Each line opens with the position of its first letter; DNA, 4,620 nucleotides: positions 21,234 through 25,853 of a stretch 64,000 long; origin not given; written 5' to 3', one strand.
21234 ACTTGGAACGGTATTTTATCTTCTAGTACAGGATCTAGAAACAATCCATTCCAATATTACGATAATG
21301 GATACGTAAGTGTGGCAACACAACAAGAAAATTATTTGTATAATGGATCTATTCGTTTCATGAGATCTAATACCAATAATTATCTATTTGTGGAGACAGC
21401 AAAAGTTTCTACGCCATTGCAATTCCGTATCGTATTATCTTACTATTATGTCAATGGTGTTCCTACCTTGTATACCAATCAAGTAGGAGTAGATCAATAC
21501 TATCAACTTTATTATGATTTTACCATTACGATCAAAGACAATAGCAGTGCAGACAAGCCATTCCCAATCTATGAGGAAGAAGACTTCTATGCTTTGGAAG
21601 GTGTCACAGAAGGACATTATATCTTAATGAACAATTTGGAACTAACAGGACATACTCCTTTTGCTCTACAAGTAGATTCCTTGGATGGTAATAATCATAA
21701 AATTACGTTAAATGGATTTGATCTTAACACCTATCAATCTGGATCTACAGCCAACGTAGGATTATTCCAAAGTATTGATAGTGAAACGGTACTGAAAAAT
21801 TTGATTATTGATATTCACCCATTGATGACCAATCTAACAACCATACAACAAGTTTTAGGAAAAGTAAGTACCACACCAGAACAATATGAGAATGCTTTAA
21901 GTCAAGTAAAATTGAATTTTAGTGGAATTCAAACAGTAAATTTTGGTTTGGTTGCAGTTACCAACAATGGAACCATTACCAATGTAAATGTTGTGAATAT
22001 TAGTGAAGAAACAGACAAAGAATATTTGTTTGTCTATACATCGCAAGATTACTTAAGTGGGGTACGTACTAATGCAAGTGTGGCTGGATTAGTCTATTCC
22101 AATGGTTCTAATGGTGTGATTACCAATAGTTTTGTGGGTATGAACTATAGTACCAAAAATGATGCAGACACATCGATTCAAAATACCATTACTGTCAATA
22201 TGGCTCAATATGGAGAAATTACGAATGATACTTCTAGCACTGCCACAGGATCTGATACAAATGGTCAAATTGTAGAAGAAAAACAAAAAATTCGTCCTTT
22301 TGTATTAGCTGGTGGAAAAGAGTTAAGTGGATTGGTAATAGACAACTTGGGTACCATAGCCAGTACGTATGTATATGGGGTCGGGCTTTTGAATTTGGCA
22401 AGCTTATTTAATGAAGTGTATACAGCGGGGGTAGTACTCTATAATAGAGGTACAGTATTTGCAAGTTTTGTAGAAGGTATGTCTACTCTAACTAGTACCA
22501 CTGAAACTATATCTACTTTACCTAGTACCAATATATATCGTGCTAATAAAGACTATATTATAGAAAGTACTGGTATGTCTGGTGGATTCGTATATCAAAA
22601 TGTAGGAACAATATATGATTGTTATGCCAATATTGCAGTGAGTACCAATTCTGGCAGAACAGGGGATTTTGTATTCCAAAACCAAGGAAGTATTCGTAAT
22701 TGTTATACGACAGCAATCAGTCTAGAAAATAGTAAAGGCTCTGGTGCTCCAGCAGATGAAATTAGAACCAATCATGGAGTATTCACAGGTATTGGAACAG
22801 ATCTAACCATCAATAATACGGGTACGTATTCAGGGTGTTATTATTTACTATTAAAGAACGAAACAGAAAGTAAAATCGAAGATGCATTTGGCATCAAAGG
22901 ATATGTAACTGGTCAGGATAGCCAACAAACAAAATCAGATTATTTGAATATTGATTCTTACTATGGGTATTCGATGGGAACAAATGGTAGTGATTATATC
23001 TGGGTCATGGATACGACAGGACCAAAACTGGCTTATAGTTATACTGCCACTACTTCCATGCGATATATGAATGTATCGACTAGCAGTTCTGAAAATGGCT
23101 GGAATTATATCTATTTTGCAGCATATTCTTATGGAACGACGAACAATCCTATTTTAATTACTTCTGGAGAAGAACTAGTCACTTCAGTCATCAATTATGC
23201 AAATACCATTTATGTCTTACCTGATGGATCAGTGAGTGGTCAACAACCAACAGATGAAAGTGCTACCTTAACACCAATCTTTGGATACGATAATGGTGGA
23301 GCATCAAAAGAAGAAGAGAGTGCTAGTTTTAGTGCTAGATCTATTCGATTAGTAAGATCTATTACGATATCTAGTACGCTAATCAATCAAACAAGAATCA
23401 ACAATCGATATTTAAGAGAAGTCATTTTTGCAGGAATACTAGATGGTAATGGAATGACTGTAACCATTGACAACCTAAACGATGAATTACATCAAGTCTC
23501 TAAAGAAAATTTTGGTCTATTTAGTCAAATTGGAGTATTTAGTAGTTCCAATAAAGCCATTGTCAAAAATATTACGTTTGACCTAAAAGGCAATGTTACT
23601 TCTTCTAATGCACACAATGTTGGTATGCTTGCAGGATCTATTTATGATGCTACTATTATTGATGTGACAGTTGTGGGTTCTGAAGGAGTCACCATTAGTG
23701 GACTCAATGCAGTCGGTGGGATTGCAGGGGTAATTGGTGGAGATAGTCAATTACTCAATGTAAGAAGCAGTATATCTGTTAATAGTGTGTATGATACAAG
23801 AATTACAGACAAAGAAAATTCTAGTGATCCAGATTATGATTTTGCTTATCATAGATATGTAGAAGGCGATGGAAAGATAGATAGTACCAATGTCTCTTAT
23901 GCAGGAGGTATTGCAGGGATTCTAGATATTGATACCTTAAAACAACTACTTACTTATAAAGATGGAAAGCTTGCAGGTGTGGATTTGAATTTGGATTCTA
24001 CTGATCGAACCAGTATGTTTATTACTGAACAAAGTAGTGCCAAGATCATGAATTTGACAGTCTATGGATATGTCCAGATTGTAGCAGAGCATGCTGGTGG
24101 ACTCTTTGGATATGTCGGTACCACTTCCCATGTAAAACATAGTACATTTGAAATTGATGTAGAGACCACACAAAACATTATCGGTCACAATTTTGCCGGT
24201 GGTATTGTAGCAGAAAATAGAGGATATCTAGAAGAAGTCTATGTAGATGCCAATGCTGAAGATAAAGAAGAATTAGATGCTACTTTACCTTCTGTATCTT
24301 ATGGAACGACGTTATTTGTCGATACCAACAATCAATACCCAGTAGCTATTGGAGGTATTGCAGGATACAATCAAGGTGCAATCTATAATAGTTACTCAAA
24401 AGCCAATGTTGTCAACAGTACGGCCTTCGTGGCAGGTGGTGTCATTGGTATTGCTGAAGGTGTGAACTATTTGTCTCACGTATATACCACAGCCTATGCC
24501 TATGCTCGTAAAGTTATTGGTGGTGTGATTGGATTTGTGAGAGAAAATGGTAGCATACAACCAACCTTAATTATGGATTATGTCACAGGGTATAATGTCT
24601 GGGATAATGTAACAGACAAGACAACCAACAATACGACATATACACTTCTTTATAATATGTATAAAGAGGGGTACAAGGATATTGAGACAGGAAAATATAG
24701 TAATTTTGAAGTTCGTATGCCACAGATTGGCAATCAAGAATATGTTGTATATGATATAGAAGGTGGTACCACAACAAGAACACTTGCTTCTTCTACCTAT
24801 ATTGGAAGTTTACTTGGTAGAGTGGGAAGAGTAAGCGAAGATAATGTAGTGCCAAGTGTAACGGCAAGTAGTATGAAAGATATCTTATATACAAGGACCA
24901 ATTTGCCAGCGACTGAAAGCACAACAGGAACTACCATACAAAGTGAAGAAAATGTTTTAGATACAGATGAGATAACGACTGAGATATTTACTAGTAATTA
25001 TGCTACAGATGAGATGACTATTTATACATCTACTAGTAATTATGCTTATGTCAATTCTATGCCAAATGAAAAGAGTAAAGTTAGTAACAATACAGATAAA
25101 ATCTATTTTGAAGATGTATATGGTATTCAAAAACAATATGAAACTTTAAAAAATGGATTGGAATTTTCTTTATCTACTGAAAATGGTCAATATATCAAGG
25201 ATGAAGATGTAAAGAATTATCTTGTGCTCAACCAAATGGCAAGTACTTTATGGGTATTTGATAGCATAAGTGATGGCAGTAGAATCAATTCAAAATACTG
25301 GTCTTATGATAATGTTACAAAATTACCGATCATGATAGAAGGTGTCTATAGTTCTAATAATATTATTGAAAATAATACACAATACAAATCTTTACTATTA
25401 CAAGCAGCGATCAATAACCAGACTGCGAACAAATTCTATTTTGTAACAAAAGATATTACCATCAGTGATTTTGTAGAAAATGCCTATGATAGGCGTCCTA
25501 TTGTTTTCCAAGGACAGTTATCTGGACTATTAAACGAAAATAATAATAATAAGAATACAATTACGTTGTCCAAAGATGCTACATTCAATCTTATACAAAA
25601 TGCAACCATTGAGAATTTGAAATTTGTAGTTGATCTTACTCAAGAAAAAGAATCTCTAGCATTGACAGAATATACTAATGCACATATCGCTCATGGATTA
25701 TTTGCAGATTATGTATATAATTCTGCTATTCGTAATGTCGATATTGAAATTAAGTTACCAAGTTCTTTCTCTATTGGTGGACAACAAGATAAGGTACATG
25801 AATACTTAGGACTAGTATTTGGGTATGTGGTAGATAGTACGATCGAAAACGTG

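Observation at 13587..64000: Two co-oriented giant paralogues occupy about 54% of the window and bracket a 16-kb block of essential genes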

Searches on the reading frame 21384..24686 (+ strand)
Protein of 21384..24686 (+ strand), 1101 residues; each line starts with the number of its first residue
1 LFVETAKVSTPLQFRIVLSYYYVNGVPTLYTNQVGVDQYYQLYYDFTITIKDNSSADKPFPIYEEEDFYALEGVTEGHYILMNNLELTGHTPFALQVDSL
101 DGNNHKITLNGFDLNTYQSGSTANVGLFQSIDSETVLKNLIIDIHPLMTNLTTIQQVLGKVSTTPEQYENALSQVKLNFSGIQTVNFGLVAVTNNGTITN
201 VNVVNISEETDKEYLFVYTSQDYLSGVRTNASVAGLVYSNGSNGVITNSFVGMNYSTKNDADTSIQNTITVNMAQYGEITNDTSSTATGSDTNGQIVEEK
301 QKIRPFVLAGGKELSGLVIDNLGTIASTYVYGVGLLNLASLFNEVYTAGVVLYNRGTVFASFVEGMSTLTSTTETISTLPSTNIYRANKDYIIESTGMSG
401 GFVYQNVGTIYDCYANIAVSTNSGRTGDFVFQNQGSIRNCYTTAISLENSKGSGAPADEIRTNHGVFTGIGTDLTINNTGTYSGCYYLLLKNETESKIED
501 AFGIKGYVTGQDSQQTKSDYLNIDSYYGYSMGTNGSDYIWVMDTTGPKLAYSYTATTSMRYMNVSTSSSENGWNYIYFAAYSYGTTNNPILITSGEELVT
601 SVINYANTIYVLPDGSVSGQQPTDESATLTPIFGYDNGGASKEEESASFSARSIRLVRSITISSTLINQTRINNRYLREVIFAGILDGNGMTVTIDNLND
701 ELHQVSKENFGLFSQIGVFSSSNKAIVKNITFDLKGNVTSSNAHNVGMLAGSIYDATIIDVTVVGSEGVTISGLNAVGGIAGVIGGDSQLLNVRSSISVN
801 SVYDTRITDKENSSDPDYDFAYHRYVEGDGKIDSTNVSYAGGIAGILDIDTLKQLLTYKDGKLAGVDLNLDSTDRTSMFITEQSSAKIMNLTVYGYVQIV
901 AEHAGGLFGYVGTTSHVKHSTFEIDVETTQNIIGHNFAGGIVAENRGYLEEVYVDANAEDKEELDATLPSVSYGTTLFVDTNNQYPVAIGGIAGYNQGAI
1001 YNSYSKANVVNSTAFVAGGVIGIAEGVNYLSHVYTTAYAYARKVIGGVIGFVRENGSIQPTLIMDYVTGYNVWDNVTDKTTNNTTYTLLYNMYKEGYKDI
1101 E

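Call 60: search_solved_structures(query=A4, max_evalue=1, show_alignments=2)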
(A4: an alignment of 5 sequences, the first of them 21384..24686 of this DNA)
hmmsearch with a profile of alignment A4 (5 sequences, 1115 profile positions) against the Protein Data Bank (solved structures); distinct sequences matched with E-value up to 1: 0.

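Call 83: predict_structure(alignment_id=A4)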
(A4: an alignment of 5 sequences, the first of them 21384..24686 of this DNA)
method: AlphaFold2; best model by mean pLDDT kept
length: 1101 residues; sequences in the alignment: 5
mean_pLDDT: 51.1   pTM: 0.48
mean pLDDT of the five models: 51.1, 49.7, 49.2, 48.5, 40.2
residues with pLDDT >= 90: 19; 70-90: 252; 50-70: 280; < 50: 550
segments of 3 or more residues with pLDDT < 50: 1-58, 147-169, 174-176, 206-309, 340-342, 366-391, 446-465, 471-475, 488-589, 606-651, 669-675, 703-706, 721-723, 803-818, 824-835, 851-885, 957-984, 1027-1032, 1060-1101
pLDDT, mean of each block of 10 residues (from residue 1): 27 38 37 40 33 37 77 74 73 83 71 62 82 78 59 40 44 52 72 82 53 36 23 22 20 21 22 21 22 23 39 81 73 57 68 82 49 27 34 64 84 62 63 70 47 31 48 56 49 29 26 23 25 29 31 29 32 28 37 59 47 30 30 29 27 56 58 51 66 73 57 70 64 78 75 77 75 63 78 77 44 42 47 56 76 37 29 28 49 77 83 76 61 74 82 56 32 37 55 78 60 63 61 52 56 54 31 26 32 33 28
secondary structure, 60 per line:
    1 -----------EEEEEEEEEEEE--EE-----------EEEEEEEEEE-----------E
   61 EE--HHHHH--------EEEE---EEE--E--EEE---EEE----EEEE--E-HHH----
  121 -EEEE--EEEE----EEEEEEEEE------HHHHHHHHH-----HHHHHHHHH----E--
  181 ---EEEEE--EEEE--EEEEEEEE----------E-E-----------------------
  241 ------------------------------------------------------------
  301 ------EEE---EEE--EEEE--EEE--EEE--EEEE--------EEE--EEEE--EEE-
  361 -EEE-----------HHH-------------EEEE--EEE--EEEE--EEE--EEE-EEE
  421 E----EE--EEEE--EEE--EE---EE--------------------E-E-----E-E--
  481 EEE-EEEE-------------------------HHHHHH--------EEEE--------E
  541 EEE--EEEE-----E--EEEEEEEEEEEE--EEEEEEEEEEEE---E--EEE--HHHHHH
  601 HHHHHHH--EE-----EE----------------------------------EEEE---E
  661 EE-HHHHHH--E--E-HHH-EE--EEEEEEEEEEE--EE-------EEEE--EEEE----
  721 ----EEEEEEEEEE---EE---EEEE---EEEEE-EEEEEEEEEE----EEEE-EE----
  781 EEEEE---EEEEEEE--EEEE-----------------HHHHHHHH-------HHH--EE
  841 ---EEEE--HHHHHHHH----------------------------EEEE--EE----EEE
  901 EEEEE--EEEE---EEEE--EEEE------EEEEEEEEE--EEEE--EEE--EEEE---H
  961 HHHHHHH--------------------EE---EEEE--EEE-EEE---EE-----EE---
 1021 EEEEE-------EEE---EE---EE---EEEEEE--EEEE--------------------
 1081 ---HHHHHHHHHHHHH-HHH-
elements in order (helices of 4 or more, strands of 3 or more residues): E12-23 E39-48 E60-62 H65-69 E78-81 E85-87 E93-95 E99-101 E106-109 E122-125 E128-131 E136-144 H151-159 H165-173 E184-188 E191-194 E197-204 E307-309 E313-315 E318-321 E324-326 E329-331 E334-337 E346-348 E351-354 E357-359 E362-364 E392-395 E398-400 E403-406 E409-411 E414-416 E418-421 E430-433 E436-438 E481-483 E485-488 H514-519 E528-531 E540-543 E546-549 E558-569 E572-583 E590-592 H595-607 E653-656 E660-662 H664-669 E685-695 E707-710 E713-716 E725-734 E743-746 E750-754 E756-765 E770-773 E781-785 E789-795 E798-801 H819-826 E844-847 H850-857 E886-889 E898-905 E908-911 E915-918 E921-924 E931-939 E942-945 E948-950 E953-956 H960-967 E993-996 E999-1001 E1003-1005 E1021-1025 E1033-1035 E1049-1054 E1057-1060 H1084-1096

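Call 86: fold_search(model_id=the predicted structure, library=pdb)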
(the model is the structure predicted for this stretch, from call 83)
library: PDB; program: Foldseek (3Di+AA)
matches with E <= 10: 63; with E <= 0.001: 0
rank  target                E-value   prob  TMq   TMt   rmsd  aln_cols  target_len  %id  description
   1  7uvl_P                5.5e-03  0.85  0.12  0.11  17.6       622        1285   10  IgA1 Protease with IgA1 substrate (released 2022-11-23)
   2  4mr0_A                1.2e-02  0.77  0.15  0.28  12.4       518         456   11  Crystal structure of PfbA, a surface adhesin of Streptococcus pneumoniae (released 2014-02-05)
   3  7uvk                  1.3e-02  1.00  0.17  0.14  17.6       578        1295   12  G. haemolysans IgA1 protease (released 2022-11-23)
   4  7xzd_B                2.7e-02  0.30  0.12  0.21  16.3       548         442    9  Mutant (F179A) of the N-terminal domain of fucoidan lyase FdlA (released 2022-09-28)
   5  7xza_A                3.5e-02  0.57  0.13  0.26  17.8       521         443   12  Mutant (Y242F) of the N-terminal domain of fucoidan lyase FdlA (released 2022-09-28)
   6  3zpp                  3.7e-02  0.44  0.14  0.28  12.8       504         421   11  Structure of the Streptococcus pneumoniae surface protein and adhesin PfbA (released 2013-05-29)
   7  7xzc_B                7.9e-02  0.35  0.12  0.24  17.8       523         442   11  Mutant (R240A) of the N-terminal domain of fucoidan lyase FdlA (released 2022-09-28)
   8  8bwk_A                7.9e-02  0.08  0.10  0.13  27.9      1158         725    8  Metagenomic derived PL6 alginate lyase (released 2023-12-20)
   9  3vmv                  9.8e-02  0.30  0.11  0.27  14.1       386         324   10  Crystal structure of pectate lyase Bsp165PelA from Bacillus sp. N165 (released 2012-07-25)
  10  6xja_P                1.1e-01  0.91  0.18  0.15  16.5       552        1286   13  Streptococcus Pneumoniae IgA1 Protease with IgA1 substrate (released 2021-01-20)
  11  7koh_D                1.3e-01  0.09  0.11  0.18  23.2      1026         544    7  Crystal structure of antigen 43 from Escherichia coli EDL933 (released 2022-03-09)
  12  4pew_A                1.5e-01  0.10  0.10  0.17  22.4       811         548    9  Structure of sacteLam55A from Streptomyces sp. SirexAA-E (released 2015-03-18)
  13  1jta                  1.8e-01  0.30  0.11  0.26  12.6       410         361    9  Crystal Structure of Pectate Lyase A (C2 form) (released 2002-06-19)
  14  5g5n_C                1.8e-01  0.20  0.12  0.27  11.8       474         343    8  Structure of the snake adenovirus 1 hexon-interlacing LH3 protein, methylmercury chloride derivative (released 2017-06-07)
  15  4pew_B                2.0e-01  0.12  0.11  0.19  21.6       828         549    8  Structure of sacteLam55A from Streptomyces sp. SirexAA-E (released 2015-03-18)
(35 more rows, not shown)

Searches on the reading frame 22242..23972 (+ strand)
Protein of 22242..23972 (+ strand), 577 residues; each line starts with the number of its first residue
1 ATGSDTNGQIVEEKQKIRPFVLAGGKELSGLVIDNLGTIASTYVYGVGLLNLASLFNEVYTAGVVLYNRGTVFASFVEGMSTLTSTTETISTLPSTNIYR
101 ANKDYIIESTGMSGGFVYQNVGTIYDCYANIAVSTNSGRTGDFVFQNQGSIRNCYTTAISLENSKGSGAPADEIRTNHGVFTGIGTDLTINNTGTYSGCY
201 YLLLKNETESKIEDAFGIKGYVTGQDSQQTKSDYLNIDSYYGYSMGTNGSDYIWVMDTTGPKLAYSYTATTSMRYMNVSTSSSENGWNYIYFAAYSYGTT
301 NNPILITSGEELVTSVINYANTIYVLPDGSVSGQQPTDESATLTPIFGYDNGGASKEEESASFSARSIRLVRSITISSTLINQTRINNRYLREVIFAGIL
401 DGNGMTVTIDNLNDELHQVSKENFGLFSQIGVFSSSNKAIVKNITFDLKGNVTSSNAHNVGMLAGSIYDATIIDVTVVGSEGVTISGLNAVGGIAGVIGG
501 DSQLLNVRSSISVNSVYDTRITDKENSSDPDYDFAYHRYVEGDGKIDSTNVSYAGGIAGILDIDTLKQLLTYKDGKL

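Call 29: search_protein_families(library=pfam, proteins=[window:22242-23972:+], max_evalue=1)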
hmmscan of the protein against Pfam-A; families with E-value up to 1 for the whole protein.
window:22242-23972:+ (577 aa): 2 families
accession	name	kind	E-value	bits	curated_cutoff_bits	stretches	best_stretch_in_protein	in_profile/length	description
PF22801.2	KH_GLD-3_1st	-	0.018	15.3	27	1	311-338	26-53/75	GLD-3 1st KH domain (aka KH2)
PF07581.17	Glug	-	0.21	12.5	20.5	0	488-514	2-28/28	The GLUG motif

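Call 116: search_protein_families(library=ncbifam, proteins=[window:22242-23972:+], max_evalue=0.01)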
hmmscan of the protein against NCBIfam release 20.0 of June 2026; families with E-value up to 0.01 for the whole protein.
window:22242-23972:+ (577 aa): 0 families

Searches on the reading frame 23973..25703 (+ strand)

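Call 29: search_protein_families(library=pfam, proteins=[window:23973-25703:+], max_evalue=1)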
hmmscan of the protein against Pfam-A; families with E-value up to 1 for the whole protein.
window:23973-25703:+ (577 aa): 2 families
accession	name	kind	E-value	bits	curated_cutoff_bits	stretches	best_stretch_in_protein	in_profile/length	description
PF07581.17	Glug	-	1.1e-05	25.9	20.5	1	125-147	4-28/28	The GLUG motif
PF24581.1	DUF7608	-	0.034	14.5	27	1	432-480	48-93/113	Domain of unknown function (DUF7608)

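Call 116: search_protein_families(library=ncbifam, proteins=[window:23973-25703:+], max_evalue=0.01)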
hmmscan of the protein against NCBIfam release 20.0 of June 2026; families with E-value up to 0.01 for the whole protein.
window:23973-25703:+ (577 aa): 0 families
